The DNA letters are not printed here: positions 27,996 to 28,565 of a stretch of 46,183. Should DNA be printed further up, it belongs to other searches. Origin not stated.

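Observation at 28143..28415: Phage-encoded CsrA/RsmA homologue with an internal insertion or partial duplication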

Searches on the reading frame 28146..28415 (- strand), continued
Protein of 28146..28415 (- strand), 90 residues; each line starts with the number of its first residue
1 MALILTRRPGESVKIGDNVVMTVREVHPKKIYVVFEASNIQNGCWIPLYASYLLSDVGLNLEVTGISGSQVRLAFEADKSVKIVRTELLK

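Call 32: get_annotated_region(hit=H15, flank=4000)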
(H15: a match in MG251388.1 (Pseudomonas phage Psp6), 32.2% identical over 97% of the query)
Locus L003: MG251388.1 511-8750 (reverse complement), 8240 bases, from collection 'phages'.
description: Pseudomonas phage Psp6, complete genome.
organism: Pseudomonas phage Psp6 (NCBI taxid 2053693)
taxonomy: Viruses; Duplodnaviria; Heunggongvirae; Uroviricota; Caudoviricetes
host: Pseudomonas putida; source: Volga river; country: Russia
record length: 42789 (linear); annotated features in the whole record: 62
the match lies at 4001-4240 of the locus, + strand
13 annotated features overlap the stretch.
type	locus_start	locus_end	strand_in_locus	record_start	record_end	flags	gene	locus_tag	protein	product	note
CDS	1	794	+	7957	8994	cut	-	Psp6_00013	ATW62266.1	polyadenylate binding protein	-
CDS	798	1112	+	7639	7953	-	-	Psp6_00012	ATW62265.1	hypothetical protein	-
CDS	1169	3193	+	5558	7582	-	-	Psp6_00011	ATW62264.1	DNA polymerase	-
CDS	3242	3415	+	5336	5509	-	-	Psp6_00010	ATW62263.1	hypothetical protein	-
CDS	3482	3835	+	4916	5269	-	-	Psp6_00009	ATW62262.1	hypothetical protein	-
CDS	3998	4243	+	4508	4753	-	csrA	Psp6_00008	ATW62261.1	carbon storage regulator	-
CDS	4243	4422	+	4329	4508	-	-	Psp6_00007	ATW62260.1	hypothetical protein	-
CDS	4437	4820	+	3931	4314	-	-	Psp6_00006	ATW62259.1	hypothetical protein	-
CDS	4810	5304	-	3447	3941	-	-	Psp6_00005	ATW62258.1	hypothetical protein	-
CDS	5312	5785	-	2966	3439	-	-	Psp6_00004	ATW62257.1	hypothetical protein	-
CDS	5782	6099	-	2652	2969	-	-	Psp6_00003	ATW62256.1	hypothetical protein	-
CDS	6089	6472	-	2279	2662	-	-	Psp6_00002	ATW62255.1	hypothetical protein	-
CDS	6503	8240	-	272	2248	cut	-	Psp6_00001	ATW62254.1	hypothetical protein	-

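Call 41: search_protein_representatives(alignment_id=A1)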
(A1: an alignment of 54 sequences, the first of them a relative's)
Query: 54 sequences, 90 profile positions. Proteins with E-value up to 0.001 (for the whole library): 1578; up to 1e-10: 16; up to 1e-30: 1. The best 150 are listed.
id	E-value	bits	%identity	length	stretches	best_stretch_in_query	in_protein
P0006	2.3e-41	155.9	-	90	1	1-90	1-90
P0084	1.2e-30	121.5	-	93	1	2-89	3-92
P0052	4.3e-29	116.6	-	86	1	1-88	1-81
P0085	3.4e-23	97.7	-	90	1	2-90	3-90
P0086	7.2e-16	74.2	-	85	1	2-90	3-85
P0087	5.9e-15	71.2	-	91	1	2-89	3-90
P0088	5.1e-14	68.3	-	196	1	3-89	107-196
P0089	7.1e-14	67.8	-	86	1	2-89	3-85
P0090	1.0e-13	67.3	-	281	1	3-89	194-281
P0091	2.5e-12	62.8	-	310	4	2-36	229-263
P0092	7.6e-12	61.3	-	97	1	3-89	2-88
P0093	1.7e-11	60.2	-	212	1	3-89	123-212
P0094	1.9e-11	60.0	-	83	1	2-90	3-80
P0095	2.3e-11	59.7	-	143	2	3-53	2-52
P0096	3.1e-11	59.3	-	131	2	1-40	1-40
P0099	1.6e-10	57.1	-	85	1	3-88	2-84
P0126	2.2e-08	50.2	-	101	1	3-87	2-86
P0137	5.3e-08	49.0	-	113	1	3-88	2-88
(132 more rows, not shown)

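Call 49: find_related_loci(query=A1, collection=genome_contigs, flank=10000)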
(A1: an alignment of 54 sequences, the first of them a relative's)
Query A1 (90 aa) in genome_contigs; peptide patterns used: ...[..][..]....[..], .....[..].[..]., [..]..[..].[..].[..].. (x = any residue, [..] = any of these).
24 stretches matched a pattern; 10 encode a relative of the query (tblastn E <= 1e-3); 10 distinct loci.
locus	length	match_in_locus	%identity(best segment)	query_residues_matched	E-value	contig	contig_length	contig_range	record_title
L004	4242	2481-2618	34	3-88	2e-8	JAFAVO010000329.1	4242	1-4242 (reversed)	MAG: Gammaproteobacteria bacterium isolate CP_BM_RX_38 BM_RX_k147_2220323, whole genome shotgun sequence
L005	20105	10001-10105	57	3-37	8e-8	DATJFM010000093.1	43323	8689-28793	MAG TPA_asm: Steroidobacteraceae bacterium isolate SMAG_U15460 k141_2344615, whole genome shotgun sequence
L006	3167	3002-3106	57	3-37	9e-8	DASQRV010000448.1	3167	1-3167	MAG TPA_asm: Steroidobacteraceae bacterium isolate SMAG_U10892 k141_104833, whole genome shotgun sequence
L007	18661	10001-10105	60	3-37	2e-7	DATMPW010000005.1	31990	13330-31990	MAG TPA_asm: Steroidobacteraceae bacterium isolate SMAG_U12912 k141_1573669, whole genome shotgun sequence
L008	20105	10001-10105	51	3-37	2e-7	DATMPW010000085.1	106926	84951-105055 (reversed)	MAG TPA_asm: Steroidobacteraceae bacterium isolate SMAG_U12912 k141_3087829, whole genome shotgun sequence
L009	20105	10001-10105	51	3-37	1e-6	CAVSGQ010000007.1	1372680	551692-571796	MAG: uncultured Actinomycetota bacterium isolate MFD05684.bin.1.374 genome assembly, contig: contig_46966, whole genome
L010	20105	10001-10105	51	3-37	1e-5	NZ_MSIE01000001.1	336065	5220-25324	Actinophytocola xanthii strain 11-183 contig1, whole genome shotgun sequence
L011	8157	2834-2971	35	3-53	2e-5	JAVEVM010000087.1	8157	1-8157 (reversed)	MAG: Desulforhabdus sp. isolate BF4_121 NODE_29644_length_8157_cov_2.795641_Biofilm4, whole genome shotgun sequence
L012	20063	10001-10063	67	3-23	4e-5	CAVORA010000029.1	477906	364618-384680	MAG: uncultured delta proteobacterium isolate MFD09964.bin.2.4 genome assembly, contig: contig_9809, whole genome shotgu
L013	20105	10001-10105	43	3-37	2e-4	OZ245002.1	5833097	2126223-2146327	MAG: Myxococcota bacterium isolate 641f811d-2bae-4d89-87bb-445edc559d6d genome assembly, chromosome: 1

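Call 51: find_related_loci(query=A1, collection=viral_contigs, flank=6000)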
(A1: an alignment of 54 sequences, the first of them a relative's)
Query A1 (90 aa) in viral_contigs; peptide patterns used: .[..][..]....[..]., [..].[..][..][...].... (x = any residue, [..] = any of these).
20 stretches matched a pattern; 10 encode a relative of the query (tblastn E <= 1e-3); 10 distinct loci.
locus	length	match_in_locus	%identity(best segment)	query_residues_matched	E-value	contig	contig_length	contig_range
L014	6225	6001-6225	84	1-75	1e-40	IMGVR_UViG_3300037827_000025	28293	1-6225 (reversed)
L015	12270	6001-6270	74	1-90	1e-39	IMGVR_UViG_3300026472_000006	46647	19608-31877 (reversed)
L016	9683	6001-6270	76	1-90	1e-39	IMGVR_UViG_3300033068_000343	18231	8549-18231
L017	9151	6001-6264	71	1-90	3e-36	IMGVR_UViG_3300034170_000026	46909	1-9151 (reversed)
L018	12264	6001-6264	70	1-90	3e-35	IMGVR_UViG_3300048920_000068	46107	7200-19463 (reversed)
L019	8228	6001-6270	61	1-90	3e-35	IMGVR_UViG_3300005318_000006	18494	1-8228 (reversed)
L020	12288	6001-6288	53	3-89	4e-25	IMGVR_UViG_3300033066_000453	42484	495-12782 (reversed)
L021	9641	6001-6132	31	3-88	4e-6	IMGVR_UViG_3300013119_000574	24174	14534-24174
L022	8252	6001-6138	30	3-88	5e-5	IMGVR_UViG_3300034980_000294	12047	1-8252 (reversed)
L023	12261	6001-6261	35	3-89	6e-4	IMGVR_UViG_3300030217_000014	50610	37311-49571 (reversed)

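Call 56: search_protein_families(library=phrogs, alignment_id=A2, max_evalue=0.00001)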
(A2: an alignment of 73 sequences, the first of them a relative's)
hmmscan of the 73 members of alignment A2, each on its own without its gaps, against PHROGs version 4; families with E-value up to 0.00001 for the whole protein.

A. member 1, P0001 (90 aa): 3 families
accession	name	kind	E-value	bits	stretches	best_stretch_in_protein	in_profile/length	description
phrog_9500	-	transcription regulation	6.8e-12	46.2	0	3-37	2-36/65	CsrA-like regulator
phrog_5527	-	transcription regulation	6.2e-10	40.2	0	3-32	2-31/123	transcriptional regulator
phrog_31572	-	unknown function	1.5e-07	32.4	0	3-37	2-36/105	-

B. families by the number of members that match (of 73 scanned): 4 families
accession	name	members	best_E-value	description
phrog_9500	-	68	3.1e-37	CsrA-like regulator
phrog_5527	-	62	4.5e-27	transcriptional regulator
phrog_31572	-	50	3.4e-21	-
phrog_8397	-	1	1.6e-08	CsrA-like regulator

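Call 57: search_dna_similar(query=P0126, collection=phages, mode=protein, max_rows=40, max_evalue=0.001)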
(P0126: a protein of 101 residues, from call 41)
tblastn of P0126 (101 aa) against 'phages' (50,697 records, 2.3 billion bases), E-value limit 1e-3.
Records with a match: 53; places in all: 53; records where one place covers at least 80% of the query: 44.
Best place of each record, by identity: 60-80% 6; <60% 47.
By first word of the organism name: Vibrio 30; Pseudomonas 11; Xanthomonas 4; Acinetobacter 2; Bacteriophage 2; Providencia 1; Salmonella 1; Bacillus 1; Erwinia 1.
By host as written in the record: - 25; Vibrio crassostreae 6; Pseudomonas aeruginosa 5; Xanthomonas hortorum pv. vitians CFBP8640 3; carbapenem-resistant Pseudomonas aeruginosa YMC11/07/P54 2; Vibrio vulnificus 2; Providencia stuartii 1; Homo sapiens 1; and 8 more.
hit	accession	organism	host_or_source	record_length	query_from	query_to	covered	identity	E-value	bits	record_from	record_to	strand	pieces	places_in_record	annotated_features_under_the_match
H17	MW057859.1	Providencia phage PSTCR8lys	Providencia stuartii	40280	1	96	95%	40.6%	2e-9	58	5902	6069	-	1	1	carbon storage regulator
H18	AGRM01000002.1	Salmonella enterica subsp. houtenae str. ATCC BAA-1581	Homo sapiens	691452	1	97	96%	38.1%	6e-11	62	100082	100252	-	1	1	carbon storage regulator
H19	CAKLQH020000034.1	Acinetobacter phage MD-2021a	not known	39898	1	94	93%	38.3%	1e-9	59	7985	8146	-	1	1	csrA: carbon storage regulator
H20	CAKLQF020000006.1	Acinetobacter phage MD-2021a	not known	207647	1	94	93%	38.3%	1e-9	59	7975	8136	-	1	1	csrA: carbon storage regulator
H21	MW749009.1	Bacillus phage vB_BspP_Dartukuta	Bacillus sp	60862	1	97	96%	36.1%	7e-9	57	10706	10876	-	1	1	putative carbon storage regulator CsrA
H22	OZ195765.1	Vibrio phage D65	Seawater and oysters mix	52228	1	97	96%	36.1%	1e-7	53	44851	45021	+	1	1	CsrA-like regulator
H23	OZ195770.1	Vibrio phage D59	Seawater and oysters mix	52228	1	97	96%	36.1%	1e-7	53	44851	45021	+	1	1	CsrA-like regulator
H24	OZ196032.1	Vibrio phage D173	Seawater and oysters mix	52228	1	97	96%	36.1%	1e-7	53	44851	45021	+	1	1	CsrA-like regulator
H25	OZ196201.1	Vibrio phage D68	Seawater and oysters mix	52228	1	97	96%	36.1%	1e-7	53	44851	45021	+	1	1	CsrA-like regulator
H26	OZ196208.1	Vibrio phage D57 g1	Seawater and oysters mix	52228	1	97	96%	36.1%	1e-7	53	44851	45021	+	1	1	CsrA-like regulator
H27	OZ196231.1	Vibrio phage D195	Seawater and oysters mix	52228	1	97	96%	36.1%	1e-7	53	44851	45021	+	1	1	CsrA-like regulator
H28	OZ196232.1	Vibrio phage D198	Seawater and oysters mix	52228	1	97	96%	36.1%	1e-7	53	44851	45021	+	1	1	CsrA-like regulator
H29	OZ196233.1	Vibrio phage D193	Seawater and oysters mix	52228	1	97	96%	36.1%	1e-7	53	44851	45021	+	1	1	CsrA-like regulator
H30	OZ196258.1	Vibrio phage D190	Seawater and oysters mix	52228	1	97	96%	36.1%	1e-7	53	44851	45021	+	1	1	CsrA-like regulator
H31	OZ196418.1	Vibrio phage D150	Seawater and oysters mix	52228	1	97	96%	36.1%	1e-7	53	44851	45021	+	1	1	CsrA-like regulator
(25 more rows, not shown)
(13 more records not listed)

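Call 58: search_dna_similar(query=P0099, collection=phages, mode=protein, max_rows=40, max_evalue=0.001)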
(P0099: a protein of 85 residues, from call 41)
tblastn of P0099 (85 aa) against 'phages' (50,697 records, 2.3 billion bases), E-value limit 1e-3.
No match.

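Call 67: find_encoding_contigs(protein=P0055, flank=5000, max_places=3)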
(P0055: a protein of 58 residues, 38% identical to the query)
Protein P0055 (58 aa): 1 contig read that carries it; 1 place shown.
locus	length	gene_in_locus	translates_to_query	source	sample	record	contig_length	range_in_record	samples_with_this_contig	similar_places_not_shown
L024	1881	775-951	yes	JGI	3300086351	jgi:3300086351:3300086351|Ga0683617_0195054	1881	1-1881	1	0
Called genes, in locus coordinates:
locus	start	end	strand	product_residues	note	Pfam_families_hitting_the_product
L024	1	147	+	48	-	?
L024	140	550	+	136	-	-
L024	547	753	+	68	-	-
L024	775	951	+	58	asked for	PF02599:CsrA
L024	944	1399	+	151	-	-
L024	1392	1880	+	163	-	?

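Call 68: find_encoding_contigs(protein=P0054, flank=8000, max_places=3)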
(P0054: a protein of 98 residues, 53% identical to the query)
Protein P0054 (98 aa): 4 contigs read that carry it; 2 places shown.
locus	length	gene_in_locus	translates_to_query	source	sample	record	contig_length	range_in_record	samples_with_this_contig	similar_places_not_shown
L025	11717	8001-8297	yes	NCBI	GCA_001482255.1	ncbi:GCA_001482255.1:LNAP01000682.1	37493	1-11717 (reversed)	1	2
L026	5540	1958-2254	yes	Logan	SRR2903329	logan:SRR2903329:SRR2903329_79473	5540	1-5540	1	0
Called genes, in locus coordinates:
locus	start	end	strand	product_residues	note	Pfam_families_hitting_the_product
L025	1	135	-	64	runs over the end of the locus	-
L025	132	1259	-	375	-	PF10926:DUF2800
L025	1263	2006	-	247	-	-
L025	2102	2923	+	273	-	PF01507:PAPS_reduct (faint)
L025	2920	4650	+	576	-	PF00270:DEAD (weak), PF04851:ResIII, PF00271:Helicase_C (weak)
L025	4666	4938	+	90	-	-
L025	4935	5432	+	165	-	-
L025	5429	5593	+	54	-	-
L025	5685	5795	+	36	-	-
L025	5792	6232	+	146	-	-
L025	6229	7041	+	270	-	-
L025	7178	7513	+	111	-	-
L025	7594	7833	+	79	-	-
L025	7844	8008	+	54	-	-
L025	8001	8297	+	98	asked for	PF02599:CsrA (weak)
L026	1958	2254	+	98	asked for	PF02599:CsrA (weak)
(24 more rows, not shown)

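Call 71: predict_structure(alignment_id=A3)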
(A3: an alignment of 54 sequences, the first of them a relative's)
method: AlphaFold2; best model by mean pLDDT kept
length: 58 residues; sequences in the alignment: 54
mean_pLDDT: 81.6   pTM: 0.57
mean pLDDT of the five models: 81.6, 81.1, 80.7, 79.1, 75.6
residues with pLDDT >= 90: 22; 70-90: 21; 50-70: 13; < 50: 2
segments of 3 or more residues with pLDDT < 50: none
pLDDT, mean of each block of 10 residues (from residue 1): 74 91 90 92 81 57
secondary structure, 60 per line:
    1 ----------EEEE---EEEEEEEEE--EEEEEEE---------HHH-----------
elements in order: E11-14 E18-26 E29-35
